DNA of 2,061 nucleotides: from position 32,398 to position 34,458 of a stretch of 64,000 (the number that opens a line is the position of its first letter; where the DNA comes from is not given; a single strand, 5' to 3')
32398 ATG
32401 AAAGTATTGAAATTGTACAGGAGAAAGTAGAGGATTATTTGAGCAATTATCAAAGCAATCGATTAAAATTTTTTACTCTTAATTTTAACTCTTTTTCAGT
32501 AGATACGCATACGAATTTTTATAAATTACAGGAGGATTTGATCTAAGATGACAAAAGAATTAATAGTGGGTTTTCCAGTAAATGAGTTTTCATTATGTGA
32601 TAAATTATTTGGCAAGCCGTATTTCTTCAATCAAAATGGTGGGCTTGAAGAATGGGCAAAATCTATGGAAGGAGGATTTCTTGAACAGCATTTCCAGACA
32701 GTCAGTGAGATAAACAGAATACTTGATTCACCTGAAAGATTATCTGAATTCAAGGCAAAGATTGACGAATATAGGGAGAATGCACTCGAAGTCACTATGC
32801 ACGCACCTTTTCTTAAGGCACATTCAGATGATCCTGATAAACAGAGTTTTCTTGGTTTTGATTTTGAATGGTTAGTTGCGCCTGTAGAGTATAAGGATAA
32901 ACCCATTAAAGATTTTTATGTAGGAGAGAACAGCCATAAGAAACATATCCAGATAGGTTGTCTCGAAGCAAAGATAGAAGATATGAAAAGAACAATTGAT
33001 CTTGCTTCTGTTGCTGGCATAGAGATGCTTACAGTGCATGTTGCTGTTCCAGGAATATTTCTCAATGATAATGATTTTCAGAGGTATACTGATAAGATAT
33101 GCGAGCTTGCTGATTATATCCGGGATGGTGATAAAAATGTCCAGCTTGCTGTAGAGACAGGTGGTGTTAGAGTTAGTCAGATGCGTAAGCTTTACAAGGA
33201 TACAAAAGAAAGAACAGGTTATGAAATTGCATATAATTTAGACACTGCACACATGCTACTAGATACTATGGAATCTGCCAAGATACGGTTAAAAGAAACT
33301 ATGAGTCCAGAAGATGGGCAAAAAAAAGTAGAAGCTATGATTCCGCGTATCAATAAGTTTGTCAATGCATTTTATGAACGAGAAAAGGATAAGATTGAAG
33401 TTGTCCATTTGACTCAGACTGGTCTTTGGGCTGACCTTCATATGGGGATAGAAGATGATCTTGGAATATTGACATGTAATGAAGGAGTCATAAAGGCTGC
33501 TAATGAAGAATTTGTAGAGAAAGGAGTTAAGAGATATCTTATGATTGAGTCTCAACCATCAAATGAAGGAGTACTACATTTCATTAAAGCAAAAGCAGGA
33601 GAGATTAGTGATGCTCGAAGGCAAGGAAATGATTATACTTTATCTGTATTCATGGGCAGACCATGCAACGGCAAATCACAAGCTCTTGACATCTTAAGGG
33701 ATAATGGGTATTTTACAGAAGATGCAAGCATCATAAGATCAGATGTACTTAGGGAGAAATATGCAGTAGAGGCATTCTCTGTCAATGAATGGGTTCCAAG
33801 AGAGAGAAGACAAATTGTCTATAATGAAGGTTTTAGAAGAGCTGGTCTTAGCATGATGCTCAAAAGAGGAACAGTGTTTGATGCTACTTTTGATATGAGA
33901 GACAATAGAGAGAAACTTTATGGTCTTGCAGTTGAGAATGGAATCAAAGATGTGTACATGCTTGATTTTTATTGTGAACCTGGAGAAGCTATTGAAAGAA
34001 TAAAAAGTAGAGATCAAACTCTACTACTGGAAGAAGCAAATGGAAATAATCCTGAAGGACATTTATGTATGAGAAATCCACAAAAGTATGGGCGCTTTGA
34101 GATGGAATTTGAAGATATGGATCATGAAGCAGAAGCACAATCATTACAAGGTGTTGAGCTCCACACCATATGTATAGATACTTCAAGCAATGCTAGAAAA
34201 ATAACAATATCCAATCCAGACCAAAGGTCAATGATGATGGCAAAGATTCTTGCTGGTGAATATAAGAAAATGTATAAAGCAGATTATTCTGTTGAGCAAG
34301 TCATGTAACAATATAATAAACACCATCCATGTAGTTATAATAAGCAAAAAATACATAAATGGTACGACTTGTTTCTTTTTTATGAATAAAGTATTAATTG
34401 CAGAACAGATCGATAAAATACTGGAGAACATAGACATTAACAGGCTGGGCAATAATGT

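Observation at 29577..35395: Candidate undescribed biosynthetic/modification operon: two radical-SAM/SPASM enzymes, two P-loop kinases, and a DUF362-ferredoxin protein, tightly translationally coupled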

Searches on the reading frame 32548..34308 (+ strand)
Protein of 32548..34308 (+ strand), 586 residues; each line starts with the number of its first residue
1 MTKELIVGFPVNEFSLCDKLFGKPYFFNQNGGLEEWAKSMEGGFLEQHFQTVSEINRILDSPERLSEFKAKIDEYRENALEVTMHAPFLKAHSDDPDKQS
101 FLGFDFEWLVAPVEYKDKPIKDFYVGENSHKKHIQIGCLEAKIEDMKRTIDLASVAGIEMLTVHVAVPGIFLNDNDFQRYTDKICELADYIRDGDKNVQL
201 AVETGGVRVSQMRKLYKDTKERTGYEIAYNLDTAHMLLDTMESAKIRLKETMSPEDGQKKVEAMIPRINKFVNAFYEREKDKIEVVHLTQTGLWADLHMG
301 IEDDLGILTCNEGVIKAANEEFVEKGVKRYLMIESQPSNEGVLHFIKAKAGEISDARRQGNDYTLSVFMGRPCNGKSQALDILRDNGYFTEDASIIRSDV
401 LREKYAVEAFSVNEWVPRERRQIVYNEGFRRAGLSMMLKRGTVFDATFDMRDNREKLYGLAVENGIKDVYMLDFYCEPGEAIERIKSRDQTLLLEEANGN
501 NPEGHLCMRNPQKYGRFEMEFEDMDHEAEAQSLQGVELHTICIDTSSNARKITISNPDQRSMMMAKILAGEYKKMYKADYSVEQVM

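Call 3: search_protein_families(library=pfam, proteins=[window:32548-34308:+], max_evalue=0.01)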
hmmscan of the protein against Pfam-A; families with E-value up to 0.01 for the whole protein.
window:32548-34308:+ (586 aa): 2 families
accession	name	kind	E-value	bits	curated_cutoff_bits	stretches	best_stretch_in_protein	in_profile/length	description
PF13671.12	AAA_33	-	2.6e-09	38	27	1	366-490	2-120/143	AAA domain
PF01261.30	AP_endonuc_2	-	3.3e-09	37.3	31.1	1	140-290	64-187/249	Xylose isomerase-like TIM barrel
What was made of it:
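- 32548..34308 (+): FUS: fusion of an endonuclease-IV-like trinuclear-metal TIM barrel (aa ~1-350) with an AAA_33/6PF2K/PNK-like P-loop kinase (aa ~360-586). Pfam AP_endonuc_2 + AAA_33 (call 3).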

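Call 4: search_protein_families(library=ncbifam, proteins=[window:32548-34308:+], max_evalue=0.01)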
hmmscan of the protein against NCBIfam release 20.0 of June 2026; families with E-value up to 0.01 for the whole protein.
window:32548-34308:+ (586 aa): 0 families

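Call 8: find_homologous_proteins(query=window:32548-34308:+, max_evalue=0.001)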
Query window:32548-34308:+ (586 aa): 7 proteins with E <= 0.001 among 8000 candidates.
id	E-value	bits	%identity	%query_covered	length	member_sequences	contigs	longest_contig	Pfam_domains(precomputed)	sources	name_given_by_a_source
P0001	4.4e-211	721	55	99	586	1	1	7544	PF01261.31,PF13671.13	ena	-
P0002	4.4e-185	635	50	99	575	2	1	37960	PF01261.31,PF13671.13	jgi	jgi:predicted kinase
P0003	8.0e-184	631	50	99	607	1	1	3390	PF01261.31,PF13671.13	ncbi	-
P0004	3.2e-178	612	47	99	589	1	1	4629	PF13671.13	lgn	-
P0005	7.9e-144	499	44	98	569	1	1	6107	PF01261.31,PF13671.13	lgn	-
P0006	2.0e-110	388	39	97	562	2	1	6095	PF06414.19,PF01261.31,PF13671.13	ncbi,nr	ncbi:AAA family ATPase, partial [Candidatus Woesearchaeota archaeon]|nr:AAA family ATPase [Candidatu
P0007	3.5e-55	206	31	99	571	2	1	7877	PF01261.31,PF13671.13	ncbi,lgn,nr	ncbi:MAG: TIM barrel protein [Nanoarchaeota archaeon]|nr:TIM barrel protein [Nanoarchaeota archaeon]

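Call 10: find_encoding_contigs(protein=P0002, flank=10000, max_places=3)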
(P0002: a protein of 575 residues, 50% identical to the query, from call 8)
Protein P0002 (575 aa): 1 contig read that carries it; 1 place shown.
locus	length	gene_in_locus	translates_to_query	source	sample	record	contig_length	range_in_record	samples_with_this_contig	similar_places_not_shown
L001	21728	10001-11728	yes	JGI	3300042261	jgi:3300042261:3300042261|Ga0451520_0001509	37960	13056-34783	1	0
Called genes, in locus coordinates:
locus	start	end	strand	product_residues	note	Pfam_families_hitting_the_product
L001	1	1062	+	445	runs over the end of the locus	PF02310:B12-binding (weak), PF04055:Radical_SAM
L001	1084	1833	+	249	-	PF05175:MTS, PF13489:Methyltransf_23 (weak), PF06325:PrmA, PF09445:Methyltransf_15 (weak), PF13847:Methyltransf_31 (weak), PF13649:Methyltransf_25 (weak)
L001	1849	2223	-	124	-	PF03819:MazG (weak), PF12643:MazG-like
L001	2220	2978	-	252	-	PF27296:MJ1341_C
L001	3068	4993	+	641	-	-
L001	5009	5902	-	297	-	PF04014:MazE_antitoxin (weak)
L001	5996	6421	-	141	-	-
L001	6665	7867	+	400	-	PF01970:TctA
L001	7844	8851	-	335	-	PF01022:HTH_5 (faint), PF01047:MarR (faint), PF13404:HTH_AsnC-type, PF13412:HTH_24, PF13545:HTH_Crp_2 (faint), PF01037:AsnC_trans_reg (faint), PF13404:HTH_AsnC-type, PF13412:HTH_24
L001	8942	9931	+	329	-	PF23023:Anti-Pycsar_Apyc1, PF12706:Lactamase_B_2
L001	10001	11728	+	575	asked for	PF01261:AP_endonuc_2, PF13671:AAA_33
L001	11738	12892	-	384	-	-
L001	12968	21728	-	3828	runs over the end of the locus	PF00932:LTD, PF00041:fn3 (faint), PF00932:LTD, PF16656:Pur_ac_phosph_N, PF18911:PKD_4 (weak)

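Call 11: find_encoding_contigs(protein=P0007, flank=10000, max_places=3)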
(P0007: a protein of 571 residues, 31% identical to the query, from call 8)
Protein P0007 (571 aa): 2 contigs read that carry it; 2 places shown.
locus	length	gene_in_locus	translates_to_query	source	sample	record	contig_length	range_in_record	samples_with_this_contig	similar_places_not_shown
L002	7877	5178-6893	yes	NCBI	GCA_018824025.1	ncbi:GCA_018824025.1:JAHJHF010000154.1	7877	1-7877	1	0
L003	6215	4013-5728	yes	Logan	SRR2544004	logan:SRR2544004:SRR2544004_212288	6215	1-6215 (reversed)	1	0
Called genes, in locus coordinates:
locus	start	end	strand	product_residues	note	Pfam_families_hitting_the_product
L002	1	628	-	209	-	?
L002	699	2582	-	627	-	PF20030:bpMoxR (faint), PF01078:Mg_chelatase, PF13401:AAA_22 (faint), PF00004:AAA (faint), PF00158:Sigma54_activat, PF20436:LonB_AAA-LID (weak), PF05362:Lon_C, PF13541:ChlI, +1 more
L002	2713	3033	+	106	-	-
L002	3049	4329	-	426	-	PF02308:MgtC, PF13194:DUF4010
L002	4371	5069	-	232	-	-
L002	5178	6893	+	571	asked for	PF01261:AP_endonuc_2 (weak), PF13671:AAA_33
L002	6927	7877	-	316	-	PF01047:MarR (faint), PF12840:HTH_20 (faint), PF13545:HTH_Crp_2 (faint), PF01037:AsnC_trans_reg (faint), PF13404:HTH_AsnC-type, PF13412:HTH_24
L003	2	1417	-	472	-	?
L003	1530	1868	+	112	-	-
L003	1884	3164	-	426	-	PF02308:MgtC, PF13194:DUF4010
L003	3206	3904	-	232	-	-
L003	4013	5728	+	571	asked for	PF01261:AP_endonuc_2 (weak), PF13671:AAA_33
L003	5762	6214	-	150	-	?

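Call 12: find_encoding_contigs(protein=P0006, flank=10000, max_places=3)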
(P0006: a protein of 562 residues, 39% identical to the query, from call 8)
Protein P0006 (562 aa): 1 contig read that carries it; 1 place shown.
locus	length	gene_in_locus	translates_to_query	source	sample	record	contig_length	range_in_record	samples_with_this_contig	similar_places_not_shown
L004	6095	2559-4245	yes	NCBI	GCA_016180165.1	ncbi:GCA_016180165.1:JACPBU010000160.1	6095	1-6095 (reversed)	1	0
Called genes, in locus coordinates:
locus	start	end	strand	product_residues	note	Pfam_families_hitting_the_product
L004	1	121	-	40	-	PF13404:HTH_AsnC-type, PF13412:HTH_24 (weak)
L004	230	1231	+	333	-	-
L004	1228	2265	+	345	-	PF00753:Lactamase_B (weak), PF23023:Anti-Pycsar_Apyc1 (weak), PF12706:Lactamase_B_2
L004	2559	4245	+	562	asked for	PF01261:AP_endonuc_2 (weak), PF06414:Zeta_toxin (weak), PF13671:AAA_33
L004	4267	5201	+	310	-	PF00962:A_deaminase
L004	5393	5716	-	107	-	-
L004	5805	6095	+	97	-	?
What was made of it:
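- Loci with only the fusion, LrpT and an MBL work without either rSAM (calls 10-12).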

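Call 13: find_encoding_contigs(protein=P0001, flank=10000, max_places=3)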
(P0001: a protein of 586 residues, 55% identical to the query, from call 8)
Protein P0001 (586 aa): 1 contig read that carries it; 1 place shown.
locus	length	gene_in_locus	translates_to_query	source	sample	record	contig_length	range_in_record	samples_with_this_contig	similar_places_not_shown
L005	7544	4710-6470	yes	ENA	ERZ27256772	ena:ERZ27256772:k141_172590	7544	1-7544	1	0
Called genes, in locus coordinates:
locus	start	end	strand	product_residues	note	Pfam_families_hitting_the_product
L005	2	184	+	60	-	?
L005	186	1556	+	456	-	PF07690:MFS_1, PF12832:MFS_1_like, PF07690:MFS_1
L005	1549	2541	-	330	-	PF01047:MarR (faint), PF12840:HTH_20 (faint), PF13404:HTH_AsnC-type, PF13412:HTH_24, PF01037:AsnC_trans_reg (faint), PF13404:HTH_AsnC-type, PF13412:HTH_24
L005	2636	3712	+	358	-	PF04055:Radical_SAM, PF13353:Fer4_12, PF13186:SPASM (weak)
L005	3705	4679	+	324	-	PF04055:Radical_SAM, PF13186:SPASM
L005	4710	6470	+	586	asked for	PF01261:AP_endonuc_2 (weak), PF13671:AAA_33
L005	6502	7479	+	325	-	PF02547:Queuosine_synth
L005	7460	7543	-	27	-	?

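Call 14: find_encoding_contigs(protein=P0005, flank=10000, max_places=3)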
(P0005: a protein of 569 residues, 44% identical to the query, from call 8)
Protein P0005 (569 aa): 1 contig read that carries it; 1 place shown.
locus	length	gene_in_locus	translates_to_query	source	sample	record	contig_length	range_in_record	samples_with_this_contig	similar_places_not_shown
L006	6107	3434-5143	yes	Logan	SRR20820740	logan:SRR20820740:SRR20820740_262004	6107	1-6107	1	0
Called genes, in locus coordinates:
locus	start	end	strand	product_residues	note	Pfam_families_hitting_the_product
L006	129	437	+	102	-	-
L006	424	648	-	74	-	-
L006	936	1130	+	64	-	-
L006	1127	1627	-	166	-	-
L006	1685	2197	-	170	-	-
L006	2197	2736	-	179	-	-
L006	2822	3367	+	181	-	PF01467:CTP_transf_like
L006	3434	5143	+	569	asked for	PF01261:AP_endonuc_2 (weak), PF13671:AAA_33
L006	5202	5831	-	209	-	-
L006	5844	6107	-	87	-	?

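Call 15: find_encoding_contigs(protein=P0004, flank=10000, max_places=3)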
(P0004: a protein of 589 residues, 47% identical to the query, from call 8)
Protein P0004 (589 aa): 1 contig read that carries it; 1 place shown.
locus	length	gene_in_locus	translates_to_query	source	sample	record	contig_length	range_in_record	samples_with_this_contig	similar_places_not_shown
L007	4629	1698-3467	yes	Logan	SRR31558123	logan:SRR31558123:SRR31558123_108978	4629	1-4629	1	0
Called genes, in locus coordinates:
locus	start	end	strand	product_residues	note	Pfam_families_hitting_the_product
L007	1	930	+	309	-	?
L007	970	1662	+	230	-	PF13238:AAA_18 (faint), PF02223:Thymidylate_kin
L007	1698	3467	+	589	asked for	PF13671:AAA_33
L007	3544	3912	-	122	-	PF01592:NifU_N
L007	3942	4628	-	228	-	?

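Call 16: find_encoding_contigs(protein=P0003, flank=10000, max_places=3)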
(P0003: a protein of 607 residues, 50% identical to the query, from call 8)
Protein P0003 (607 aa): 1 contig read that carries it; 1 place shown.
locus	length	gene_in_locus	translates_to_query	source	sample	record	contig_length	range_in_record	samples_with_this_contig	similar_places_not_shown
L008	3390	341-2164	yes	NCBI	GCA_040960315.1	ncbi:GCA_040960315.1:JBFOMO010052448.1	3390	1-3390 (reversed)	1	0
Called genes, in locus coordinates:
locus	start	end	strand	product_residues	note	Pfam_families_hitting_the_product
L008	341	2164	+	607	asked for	PF01261:AP_endonuc_2 (weak), PF13671:AAA_33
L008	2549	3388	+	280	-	?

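Call 20: search_solved_structures(query=A1, max_evalue=1, show_alignments=2)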
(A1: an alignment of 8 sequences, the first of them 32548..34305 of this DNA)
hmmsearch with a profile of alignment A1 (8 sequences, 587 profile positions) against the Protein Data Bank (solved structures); distinct sequences matched with E-value up to 1: 25.
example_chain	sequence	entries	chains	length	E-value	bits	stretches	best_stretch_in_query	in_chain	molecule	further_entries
1k6m_A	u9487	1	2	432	7.2e-05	24.7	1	365-478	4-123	6-phosphofructo-2-kinase/fructose-2,6-biphosphatase 2-phosphatase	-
6iby_A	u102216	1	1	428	0.0015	20.3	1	362-479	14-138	6-phosphofructo-2-kinase/fructose-2,6-bisphosphatase 3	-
6ic0_A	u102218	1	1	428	0.0017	20.1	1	362-479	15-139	6-phosphofructo-2-kinase/fructose-2,6-bisphosphatase 3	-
6ibx_A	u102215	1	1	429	0.0017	20.1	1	362-479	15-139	6-phosphofructo-2-kinase/fructose-2,6-bisphosphatase 3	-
6ibz_A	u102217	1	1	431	0.0017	20.1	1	363-479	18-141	6-phosphofructo-2-kinase/fructose-2,6-bisphosphatase 3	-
4d4j_A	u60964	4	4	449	0.0018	20.1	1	362-479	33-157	6-PHOSPHOFRUCTO-2-KINASE/FRUCTOSE-2,6-BISPHOSPHATASE 3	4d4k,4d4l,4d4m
2axn_A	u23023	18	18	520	0.0024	19.6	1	362-479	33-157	6-phosphofructo-2-kinase/fructose-2,6-biphosphatase 3 (6PF-2-K/Fru- 2,6-P2ASE brain/placen | 6-phosphofructo-2-kinase/fructose-2,6-biphosphatase 3 | 6-phosphofr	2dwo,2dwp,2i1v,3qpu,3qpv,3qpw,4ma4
5hr5_A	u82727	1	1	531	0.0027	19.5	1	360-479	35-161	6-phosphofructo-2-kinase/fructose-2,6-bisphosphatase 2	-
5htk_A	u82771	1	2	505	0.0047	18.7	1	361-479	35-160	6-phosphofructo-2-kinase/fructose-2,6-bisphosphatase 2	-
1bif_A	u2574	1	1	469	0.02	16.6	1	363-527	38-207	6-PHOSPHOFRUCTO-2-KINASE/ FRUCTOSE-2,6-BISPHOSPHATASE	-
2bif_A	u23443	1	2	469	0.02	16.6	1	363-527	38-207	PROTEIN (6-PHOSPHOFRUCTO-2-KINASE/FRUCTOSE-2,6-BISPHOSPHATASE)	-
3bif_A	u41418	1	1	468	0.02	16.6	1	363-527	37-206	PROTEIN (6-PHOSPHOFRUCTO-2-KINASE/ FRUCTOSE-2,6-BISPHOSPHATASE)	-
3cio_A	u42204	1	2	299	0.12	14.1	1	344-415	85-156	Tyrosine-protein kinase etk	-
3sdn_A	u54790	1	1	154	0.14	13.8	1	506-550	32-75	Myoglobin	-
4jst_A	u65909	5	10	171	0.31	12.7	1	423-488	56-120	Metallophosphoesterase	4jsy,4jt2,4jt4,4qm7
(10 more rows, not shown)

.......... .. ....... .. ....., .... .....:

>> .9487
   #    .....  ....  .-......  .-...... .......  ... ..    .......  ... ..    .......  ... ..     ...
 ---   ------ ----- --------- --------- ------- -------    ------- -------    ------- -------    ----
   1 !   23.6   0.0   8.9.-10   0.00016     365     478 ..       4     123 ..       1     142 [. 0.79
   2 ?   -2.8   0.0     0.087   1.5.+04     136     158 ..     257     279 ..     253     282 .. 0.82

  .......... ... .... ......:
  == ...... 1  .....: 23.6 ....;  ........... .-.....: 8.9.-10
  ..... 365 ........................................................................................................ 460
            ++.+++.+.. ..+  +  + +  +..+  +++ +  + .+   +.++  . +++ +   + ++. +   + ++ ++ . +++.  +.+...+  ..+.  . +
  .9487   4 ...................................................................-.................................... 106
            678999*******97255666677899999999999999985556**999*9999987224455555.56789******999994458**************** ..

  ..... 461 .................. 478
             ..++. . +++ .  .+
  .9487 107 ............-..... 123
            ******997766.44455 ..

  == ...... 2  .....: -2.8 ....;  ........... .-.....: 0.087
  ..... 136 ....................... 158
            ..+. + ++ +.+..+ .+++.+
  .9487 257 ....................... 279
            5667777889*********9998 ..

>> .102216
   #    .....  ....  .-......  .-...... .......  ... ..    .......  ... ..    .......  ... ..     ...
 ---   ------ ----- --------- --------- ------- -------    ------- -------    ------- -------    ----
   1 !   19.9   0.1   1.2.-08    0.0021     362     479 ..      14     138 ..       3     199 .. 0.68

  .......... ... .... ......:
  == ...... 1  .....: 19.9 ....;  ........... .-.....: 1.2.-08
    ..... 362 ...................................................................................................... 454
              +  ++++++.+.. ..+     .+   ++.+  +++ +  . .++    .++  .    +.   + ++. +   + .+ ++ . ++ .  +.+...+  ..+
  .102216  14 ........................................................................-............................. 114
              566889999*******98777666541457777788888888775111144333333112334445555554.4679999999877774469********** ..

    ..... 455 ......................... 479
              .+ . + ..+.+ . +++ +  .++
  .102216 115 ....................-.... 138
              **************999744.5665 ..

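Call 30: predict_structure(alignment_id=A1)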
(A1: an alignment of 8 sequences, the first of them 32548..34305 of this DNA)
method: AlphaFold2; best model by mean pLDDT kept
length: 586 residues; sequences in the alignment: 8
mean_pLDDT: 83.1   pTM: 0.79
mean pLDDT of the five models: 83.1, 82.9, 80.8, 80.1, 75.7
residues with pLDDT >= 90: 236; 70-90: 257; 50-70: 69; < 50: 24
segments of 3 or more residues with pLDDT < 50: 1-3, 19-31, 407-413
pLDDT, mean of each block of 10 residues (from residue 1): 65 67 44 54 81 91 95 88 92 74 82 85 66 82 96 97 90 95 98 96 93 97 97 92 90 85 87 95 91 62 72 92 89 75 83 71 91 84 90 81 56 57 82 86 81 88 92 90 88 75 63 81 83 83 86 93 95 85 85
secondary structure, 60 per line:
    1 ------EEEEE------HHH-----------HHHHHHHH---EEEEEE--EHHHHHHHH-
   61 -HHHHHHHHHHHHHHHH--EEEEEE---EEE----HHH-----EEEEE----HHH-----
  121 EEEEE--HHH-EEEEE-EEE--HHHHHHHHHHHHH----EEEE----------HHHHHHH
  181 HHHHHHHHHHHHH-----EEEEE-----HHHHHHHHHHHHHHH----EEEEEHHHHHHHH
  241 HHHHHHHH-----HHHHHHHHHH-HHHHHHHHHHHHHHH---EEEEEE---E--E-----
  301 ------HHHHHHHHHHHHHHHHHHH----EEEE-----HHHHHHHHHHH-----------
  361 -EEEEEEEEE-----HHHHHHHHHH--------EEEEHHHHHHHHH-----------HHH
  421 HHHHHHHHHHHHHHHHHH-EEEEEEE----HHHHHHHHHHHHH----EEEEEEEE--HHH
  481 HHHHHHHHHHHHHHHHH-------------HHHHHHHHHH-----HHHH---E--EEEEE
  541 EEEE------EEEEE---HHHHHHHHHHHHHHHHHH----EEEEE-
elements in order: E7-11 H32-39 E43-48 H52-59 H62-77 E80-85 E89-91 E104-108 E121-125 E132-136 E138-140 H143-155 E160-163 H174-193 E199-203 H209-223 E228-232 H233-248 H254-263 H265-279 E283-288 H307-325 E330-333 H339-349 E362-370 H376-385 E394-397 H398-406 H418-438 E440-446 H451-463 E468-475 H478-497 H511-520 H526-529 E536-544 E551-555 H559-576 E581-585
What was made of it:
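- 32548..34308 (+): The AF2 model has pLDDT 83 (call 30).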
